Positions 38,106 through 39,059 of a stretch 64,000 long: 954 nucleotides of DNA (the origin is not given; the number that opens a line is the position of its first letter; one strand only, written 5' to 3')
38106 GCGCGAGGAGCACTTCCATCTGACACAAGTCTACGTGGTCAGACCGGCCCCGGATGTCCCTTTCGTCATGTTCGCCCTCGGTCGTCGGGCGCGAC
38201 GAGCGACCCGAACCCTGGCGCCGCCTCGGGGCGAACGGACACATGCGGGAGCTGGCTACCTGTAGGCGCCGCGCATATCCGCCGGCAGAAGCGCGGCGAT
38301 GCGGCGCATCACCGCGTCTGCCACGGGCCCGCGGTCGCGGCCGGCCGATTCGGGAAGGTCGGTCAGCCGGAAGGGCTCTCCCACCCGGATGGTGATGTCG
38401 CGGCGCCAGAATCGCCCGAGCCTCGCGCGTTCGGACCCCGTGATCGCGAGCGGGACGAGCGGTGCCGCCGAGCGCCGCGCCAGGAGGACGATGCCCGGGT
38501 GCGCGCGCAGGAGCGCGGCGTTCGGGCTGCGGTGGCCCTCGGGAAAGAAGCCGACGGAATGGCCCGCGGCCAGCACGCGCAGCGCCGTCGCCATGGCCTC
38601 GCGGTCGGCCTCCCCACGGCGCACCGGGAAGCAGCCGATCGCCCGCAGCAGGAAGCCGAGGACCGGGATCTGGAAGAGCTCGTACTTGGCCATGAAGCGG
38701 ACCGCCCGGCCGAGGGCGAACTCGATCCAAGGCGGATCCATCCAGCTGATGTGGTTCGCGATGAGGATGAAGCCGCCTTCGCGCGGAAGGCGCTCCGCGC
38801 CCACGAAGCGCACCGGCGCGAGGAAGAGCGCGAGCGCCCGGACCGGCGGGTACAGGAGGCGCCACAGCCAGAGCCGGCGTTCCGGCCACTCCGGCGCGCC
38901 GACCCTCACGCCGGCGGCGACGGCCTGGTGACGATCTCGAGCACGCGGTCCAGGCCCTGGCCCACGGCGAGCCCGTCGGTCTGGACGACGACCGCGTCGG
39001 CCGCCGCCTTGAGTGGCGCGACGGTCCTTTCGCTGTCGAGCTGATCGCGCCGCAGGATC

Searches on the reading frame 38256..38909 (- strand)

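Call 68: search_protein_families(library=pfam, proteins=[window:38256-38909:-], max_evalue=0.01)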
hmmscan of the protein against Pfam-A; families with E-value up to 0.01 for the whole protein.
window:38256-38909:- (217 aa): 1 family
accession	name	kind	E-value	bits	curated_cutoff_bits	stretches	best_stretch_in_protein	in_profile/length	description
PF01553.26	Acyltransferase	-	4.2e-30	104.7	23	1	33-156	2-131/132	Acyltransferase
